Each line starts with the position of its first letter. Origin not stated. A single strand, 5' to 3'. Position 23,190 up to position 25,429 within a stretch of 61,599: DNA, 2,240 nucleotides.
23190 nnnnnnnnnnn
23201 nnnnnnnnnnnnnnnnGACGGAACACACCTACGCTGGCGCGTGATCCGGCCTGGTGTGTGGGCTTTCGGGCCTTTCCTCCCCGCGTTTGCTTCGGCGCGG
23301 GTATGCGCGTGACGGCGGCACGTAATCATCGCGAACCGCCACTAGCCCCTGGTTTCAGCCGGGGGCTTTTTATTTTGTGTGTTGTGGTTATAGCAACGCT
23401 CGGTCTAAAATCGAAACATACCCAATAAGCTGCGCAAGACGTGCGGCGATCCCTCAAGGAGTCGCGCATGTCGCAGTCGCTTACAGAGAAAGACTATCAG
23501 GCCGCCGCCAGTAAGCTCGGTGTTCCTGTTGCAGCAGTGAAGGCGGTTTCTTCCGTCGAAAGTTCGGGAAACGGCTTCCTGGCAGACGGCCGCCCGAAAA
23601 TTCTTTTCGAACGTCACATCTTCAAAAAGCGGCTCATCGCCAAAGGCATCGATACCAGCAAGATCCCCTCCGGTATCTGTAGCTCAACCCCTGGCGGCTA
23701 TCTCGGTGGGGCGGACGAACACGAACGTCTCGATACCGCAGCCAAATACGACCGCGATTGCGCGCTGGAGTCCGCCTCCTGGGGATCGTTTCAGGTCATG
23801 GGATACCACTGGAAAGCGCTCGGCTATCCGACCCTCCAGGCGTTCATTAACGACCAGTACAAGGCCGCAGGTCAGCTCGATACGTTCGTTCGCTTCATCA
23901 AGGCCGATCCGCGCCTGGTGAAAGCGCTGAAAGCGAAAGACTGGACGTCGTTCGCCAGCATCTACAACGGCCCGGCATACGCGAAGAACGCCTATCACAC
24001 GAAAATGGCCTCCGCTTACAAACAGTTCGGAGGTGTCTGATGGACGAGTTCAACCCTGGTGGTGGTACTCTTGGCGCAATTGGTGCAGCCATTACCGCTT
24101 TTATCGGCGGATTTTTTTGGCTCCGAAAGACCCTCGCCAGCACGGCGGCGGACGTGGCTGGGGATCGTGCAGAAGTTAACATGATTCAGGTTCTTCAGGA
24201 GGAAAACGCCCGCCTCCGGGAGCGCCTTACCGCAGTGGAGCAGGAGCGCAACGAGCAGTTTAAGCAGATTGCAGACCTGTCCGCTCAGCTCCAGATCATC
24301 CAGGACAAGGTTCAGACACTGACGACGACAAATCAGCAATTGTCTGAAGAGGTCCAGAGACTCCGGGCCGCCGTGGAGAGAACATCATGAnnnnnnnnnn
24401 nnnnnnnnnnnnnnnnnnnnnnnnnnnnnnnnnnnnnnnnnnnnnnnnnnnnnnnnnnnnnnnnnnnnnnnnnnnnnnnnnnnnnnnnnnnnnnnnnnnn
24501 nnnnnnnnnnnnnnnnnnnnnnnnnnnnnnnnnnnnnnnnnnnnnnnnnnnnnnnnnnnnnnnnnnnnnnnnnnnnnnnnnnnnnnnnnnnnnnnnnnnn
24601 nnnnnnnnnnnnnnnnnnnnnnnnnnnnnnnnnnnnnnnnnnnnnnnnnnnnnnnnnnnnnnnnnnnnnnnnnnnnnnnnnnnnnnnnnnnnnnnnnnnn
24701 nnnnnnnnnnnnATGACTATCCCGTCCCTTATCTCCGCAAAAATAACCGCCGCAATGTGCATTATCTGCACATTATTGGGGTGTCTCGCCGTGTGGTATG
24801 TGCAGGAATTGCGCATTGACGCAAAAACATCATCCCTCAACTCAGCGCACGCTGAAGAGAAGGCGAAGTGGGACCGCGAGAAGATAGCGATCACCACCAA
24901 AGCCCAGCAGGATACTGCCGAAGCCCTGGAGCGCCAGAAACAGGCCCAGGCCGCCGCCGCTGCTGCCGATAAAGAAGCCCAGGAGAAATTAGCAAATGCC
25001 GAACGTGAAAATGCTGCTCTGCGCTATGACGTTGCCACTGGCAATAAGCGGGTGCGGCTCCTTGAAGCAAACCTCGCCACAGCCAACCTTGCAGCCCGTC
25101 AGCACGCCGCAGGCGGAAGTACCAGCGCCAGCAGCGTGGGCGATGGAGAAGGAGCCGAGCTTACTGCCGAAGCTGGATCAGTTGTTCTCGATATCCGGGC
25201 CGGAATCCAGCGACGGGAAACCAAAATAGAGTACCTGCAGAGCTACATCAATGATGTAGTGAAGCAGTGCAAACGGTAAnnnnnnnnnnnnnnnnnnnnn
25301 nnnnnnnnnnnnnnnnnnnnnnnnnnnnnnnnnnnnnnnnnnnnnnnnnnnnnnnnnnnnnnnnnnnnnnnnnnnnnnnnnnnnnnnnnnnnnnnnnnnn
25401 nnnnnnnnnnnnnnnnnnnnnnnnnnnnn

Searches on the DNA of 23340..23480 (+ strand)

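Call 12: search_dna_similar(query=window:23340-23480:+, collection=phages, mode=distant, max_rows=40, max_evalue=10)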
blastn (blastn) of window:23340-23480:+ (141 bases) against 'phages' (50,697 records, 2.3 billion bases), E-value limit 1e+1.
Records with a match: 19; places in all: 28; records where one place covers at least 80% of the query: 3.
Best place of each record, by identity: 95-99% 4; 90-95% 5; 80-90% 9; 60-80% 1.
By first word of the organism name: Klebsiella 6; Bacillus 3; Vibrio 2; Lactococcus 2; Erwinia 1; Caudoviricetes 1; Enterococcus 1; Ralstonia 1; Bacteriophage 1; Burkholderia 1.
By host as written in the record: Klebsiella pneumoniae NI9 3; - 3; Klebsiella pneumoniae 51503 2; Bacillus thuringiensis subsp. kurstaki 2; Lactococcus garvieae Lg2 2; Klebsiella sp. 1; Erwinia amylovora 1/79Sm 1; Vibrio alginolyticus 1; and 4 more.
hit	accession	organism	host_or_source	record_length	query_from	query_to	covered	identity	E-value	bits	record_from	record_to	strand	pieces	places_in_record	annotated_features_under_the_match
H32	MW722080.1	Klebsiella phage vB_KpnP_ZX1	Klebsiella sp.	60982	1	139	99%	97.2%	1e-59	234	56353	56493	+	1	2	endolysin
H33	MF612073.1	Klebsiella phage SopranoGao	Klebsiella pneumoniae 51503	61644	1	139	99%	92.9%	5e-51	205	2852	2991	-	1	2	endolysin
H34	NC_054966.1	Klebsiella phage SopranoGao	Klebsiella pneumoniae 51503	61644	1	139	99%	92.9%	5e-51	205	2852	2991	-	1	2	endolysin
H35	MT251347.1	Klebsiella phage LASTA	Klebsiella pneumoniae NI9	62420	1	83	59%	95.3%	2e-29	133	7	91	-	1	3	none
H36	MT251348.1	Klebsiella phage SJM3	Klebsiella pneumoniae NI9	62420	1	83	59%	95.3%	2e-29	133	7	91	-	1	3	none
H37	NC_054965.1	Klebsiella phage LASTA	Klebsiella pneumoniae NI9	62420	1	83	59%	95.3%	2e-29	133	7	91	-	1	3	none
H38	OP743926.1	Erwinia phage Stean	Erwinia amylovora 1/79Sm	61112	20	105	61%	74.7%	2e-4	50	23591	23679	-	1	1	none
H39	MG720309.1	Vibrio phage Ares1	Vibrio alginolyticus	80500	5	36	23%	84.4%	5e+0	37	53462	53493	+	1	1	hypothetical protein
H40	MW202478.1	Caudoviricetes sp.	Manatee Spring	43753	94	125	23%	84.4%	5e+0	37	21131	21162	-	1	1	coil containing protein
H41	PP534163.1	Vibrio phage vB_VneS_J26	Vibrio neocaledonicus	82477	5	36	23%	84.4%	5e+0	37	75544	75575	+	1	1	none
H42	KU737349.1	Bacillus phage DIGNKC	Bacillus thuringiensis subsp. kurstaki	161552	23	52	21%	87.1%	5e+0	36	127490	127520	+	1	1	none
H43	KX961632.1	Bacillus phage SBP8a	-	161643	23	52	21%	87.1%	5e+0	36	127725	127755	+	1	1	none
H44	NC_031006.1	Bacillus phage DIGNKC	Bacillus thuringiensis subsp. kurstaki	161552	23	52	21%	87.1%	5e+0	36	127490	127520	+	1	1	none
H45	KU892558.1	Lactococcus phage PLgT-1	Lactococcus garvieae Lg2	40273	10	39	21%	86.7%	1e+0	37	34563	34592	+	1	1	hypothetical protein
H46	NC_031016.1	Lactococcus phage PLgT-1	Lactococcus garvieae Lg2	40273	10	39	21%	86.7%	1e+0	37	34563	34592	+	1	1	hypothetical protein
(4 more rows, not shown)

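Call 16: get_annotated_region(hit=H38, flank=1500)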
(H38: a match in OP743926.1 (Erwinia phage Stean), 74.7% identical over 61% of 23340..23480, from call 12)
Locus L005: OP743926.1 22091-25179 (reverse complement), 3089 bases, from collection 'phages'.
description: Erwinia phage Stean, complete genome.
organism: Erwinia phage Stean (NCBI taxid 2995679)
taxonomy: Viruses; Duplodnaviria; Heunggongvirae; Uroviricota; Caudoviricetes; Pavtokvirus
host: Erwinia amylovora 1/79Sm; source: soil sample near an apple tree; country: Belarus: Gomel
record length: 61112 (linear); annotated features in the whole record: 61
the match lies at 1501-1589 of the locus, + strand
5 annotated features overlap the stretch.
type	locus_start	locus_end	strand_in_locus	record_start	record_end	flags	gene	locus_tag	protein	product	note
CDS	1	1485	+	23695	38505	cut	-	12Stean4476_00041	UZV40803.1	transglycosylase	-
CDS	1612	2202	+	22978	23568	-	-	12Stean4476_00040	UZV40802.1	putative endolysin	-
CDS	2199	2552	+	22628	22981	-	-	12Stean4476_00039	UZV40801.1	putative holin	-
CDS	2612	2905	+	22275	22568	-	-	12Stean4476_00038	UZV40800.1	hypothetical protein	-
CDS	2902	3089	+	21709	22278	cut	-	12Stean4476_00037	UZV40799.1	spanin inner membrane subunit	Spanin, inner membrane subunit (Lysis protein Rz)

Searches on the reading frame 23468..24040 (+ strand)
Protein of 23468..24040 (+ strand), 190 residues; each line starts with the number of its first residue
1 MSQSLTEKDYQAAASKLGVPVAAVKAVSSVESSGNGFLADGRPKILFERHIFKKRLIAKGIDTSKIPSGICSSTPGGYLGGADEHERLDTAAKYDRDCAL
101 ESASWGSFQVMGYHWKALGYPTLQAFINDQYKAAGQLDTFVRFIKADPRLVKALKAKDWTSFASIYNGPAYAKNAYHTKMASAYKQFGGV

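Call 81: search_protein_families(library=pfam, proteins=[window:23468-24040:+], max_evalue=0.001)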
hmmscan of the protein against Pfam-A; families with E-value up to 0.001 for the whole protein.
window:23468-24040:+ (190 aa): 1 family
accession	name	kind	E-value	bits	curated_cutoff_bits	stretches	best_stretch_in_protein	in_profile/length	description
PF11860.13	Muramidase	-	1.2e-59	202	22.3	1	21-187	2-174/175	N-acetylmuramidase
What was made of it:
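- Checked: The downstream genes are a muramidase (23468-24040), a terminase small subunit (46314-47096) and a major capsid protein (53114-54217) (call 81).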

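Call 82: search_dna_similar(query=window:23468-24040:+, collection=phages, mode=protein, max_rows=60, max_evalue=1e-10)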
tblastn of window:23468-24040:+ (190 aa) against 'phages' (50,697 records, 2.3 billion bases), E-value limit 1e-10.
Records with a match: 825; places in all: 825; records where one place covers at least 80% of the query: 812.
Best place of each record, by identity: 95-99% 6; 60-80% 6; <60% 813.
By first word of the organism name: Pseudomonas 224; Salmonella 161; Ralstonia 106; Burkholderia 90; Klebsiella 69; Escherichia 29; Serratia 19; Dickeya 19; Rhizobium 14; Acinetobacter 13; and 29 more.
By host as written in the record: Pseudomonas aeruginosa 78; Ralstonia solanacearum 56; - 52; Burkholderia pseudomallei 29; Pseudomonas aeruginosa PAO1 27; Salmonella enterica 26; Klebsiella pneumoniae 23; Salmonella enterica subsp. enterica serovar Enteritidis PT1 21; and 224 more.
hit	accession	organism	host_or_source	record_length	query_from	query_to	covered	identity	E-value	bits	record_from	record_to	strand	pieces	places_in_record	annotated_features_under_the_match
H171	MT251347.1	Klebsiella phage LASTA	Klebsiella pneumoniae NI9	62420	1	190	100%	98.4%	5e-115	364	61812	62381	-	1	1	endolysin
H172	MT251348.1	Klebsiella phage SJM3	Klebsiella pneumoniae NI9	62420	1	190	100%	98.4%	5e-115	364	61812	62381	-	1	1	endolysin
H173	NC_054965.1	Klebsiella phage LASTA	Klebsiella pneumoniae NI9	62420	1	190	100%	98.4%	5e-115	364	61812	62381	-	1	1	endolysin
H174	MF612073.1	Klebsiella phage SopranoGao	Klebsiella pneumoniae 51503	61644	1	190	100%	97.4%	4e-113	358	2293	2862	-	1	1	endolysin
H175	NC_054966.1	Klebsiella phage SopranoGao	Klebsiella pneumoniae 51503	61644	1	190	100%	97.4%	4e-113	358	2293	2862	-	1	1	endolysin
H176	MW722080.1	Klebsiella phage vB_KpnP_ZX1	Klebsiella sp.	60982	1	190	100%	96.8%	2e-111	354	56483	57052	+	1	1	endolysin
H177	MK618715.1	Serratia phage Parlo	Serratia marcescens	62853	5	189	97%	72.6%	5e-82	270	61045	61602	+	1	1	endolysin | ribosome_binding_site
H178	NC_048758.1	Serratia phage Parlo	Serratia marcescens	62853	5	189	97%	72.6%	5e-82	270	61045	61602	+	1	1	endolysin | ribosome_binding_site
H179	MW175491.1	Pseudomonas phage PN09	Pseudomonas syringae pv. actinidiae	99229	5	187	96%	60.2%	5e-58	201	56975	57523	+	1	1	endolysin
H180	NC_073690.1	Pseudomonas phage PN09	Pseudomonas syringae pv. actinidiae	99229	5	187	96%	60.2%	5e-58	201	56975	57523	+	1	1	endolysin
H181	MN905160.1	Pseudomonas phage PE09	Pseudomonas syringae pv. actinidiae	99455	5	187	96%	60.2%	5e-58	201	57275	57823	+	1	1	hypothetical protein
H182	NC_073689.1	Pseudomonas phage PE09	Pseudomonas syringae pv. actinidiae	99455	5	187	96%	60.2%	5e-58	201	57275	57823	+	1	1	hypothetical protein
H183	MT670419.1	Pseudomonas phage phiPsa315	Pseudomonas syringae pv. actinidiae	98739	5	187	96%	59.7%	5e-58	201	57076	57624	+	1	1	putative peptidoglycan binding protein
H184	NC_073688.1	Pseudomonas phage phiPsa315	Pseudomonas syringae pv. actinidiae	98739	5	187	96%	59.7%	5e-58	201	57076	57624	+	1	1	putative peptidoglycan binding protein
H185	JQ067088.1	Pseudomonas phage PaMx12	Pseudomonas aeruginosa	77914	1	187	98%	58.2%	4e-60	207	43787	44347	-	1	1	record has no annotation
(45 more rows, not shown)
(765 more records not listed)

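Call 88: get_annotated_region(hit=H178, flank=400)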
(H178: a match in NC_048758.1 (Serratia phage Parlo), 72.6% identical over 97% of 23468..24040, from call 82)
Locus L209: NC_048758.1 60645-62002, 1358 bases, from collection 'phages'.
description: Serratia phage Parlo, complete genome.
organism: Serratia phage Parlo (NCBI taxid 2557554)
taxonomy: Viruses; Duplodnaviria; Heunggongvirae; Uroviricota; Caudoviricetes; Parlovirus; Parlovirus parlo
host: Serratia marcescens; source: mixed swine fecal and soil samples; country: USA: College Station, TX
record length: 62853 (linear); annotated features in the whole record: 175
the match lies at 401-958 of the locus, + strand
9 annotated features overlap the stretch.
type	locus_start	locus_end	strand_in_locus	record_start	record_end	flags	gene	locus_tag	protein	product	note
CDS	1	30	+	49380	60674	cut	-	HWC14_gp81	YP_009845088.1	DarB-like antirestriction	-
regulatory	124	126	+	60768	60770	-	-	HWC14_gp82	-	ribosome_binding_site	CPT_Parlo_082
CDS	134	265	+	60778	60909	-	-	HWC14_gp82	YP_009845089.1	hypothetical protein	-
regulatory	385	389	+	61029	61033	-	-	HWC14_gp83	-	ribosome_binding_site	CPT_Parlo_083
CDS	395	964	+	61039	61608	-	-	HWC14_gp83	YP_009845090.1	endolysin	-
regulatory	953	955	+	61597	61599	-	-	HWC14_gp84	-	ribosome_binding_site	CPT_Parlo_084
CDS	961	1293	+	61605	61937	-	-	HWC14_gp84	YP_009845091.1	holin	-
regulatory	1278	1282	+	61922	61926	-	-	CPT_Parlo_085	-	ribosome_binding_site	CPT_Parlo_085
CDS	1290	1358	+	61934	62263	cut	-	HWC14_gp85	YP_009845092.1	hypothetical protein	-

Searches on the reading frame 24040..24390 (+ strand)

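Call 81: search_protein_families(library=pfam, proteins=[window:24040-24390:+], max_evalue=0.001)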
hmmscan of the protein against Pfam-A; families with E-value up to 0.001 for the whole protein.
window:24040-24390:+ (116 aa): 4 families
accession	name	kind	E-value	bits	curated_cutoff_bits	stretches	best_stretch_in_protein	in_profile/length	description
PF25450.1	Rab11-FIP3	-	0.00014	22.6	31.9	0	52-115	23-87/125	Rab11-FIP3-like domain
PF07889.17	DUF1664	-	0.00043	20.7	34.6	1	29-114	36-119/124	Protein of unknown function (DUF1664)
PF00170.26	bZIP_1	-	0.00054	20.4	27.6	0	87-113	31-57/64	bZIP transcription factor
PF11559.13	ADIP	-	0.00077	20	34.3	1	49-115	61-127/151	Afadin- and alpha -actinin-Binding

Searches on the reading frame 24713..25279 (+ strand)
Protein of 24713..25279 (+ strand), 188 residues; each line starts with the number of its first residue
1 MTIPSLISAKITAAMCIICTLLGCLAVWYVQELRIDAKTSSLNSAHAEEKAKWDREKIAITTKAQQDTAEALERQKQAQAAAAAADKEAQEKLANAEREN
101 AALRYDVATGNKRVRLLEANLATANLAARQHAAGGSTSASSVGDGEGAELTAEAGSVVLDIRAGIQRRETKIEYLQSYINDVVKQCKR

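Call 81: search_protein_families(library=pfam, proteins=[window:24713-25279:+], max_evalue=0.001)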
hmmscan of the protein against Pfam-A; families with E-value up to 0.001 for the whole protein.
window:24713-25279:+ (188 aa): 1 family
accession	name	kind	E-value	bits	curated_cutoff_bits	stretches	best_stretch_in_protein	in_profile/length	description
PF03245.18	Phage_lysis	-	5.9e-15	56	25.4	1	54-182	8-124/126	Bacteriophage Rz lysis protein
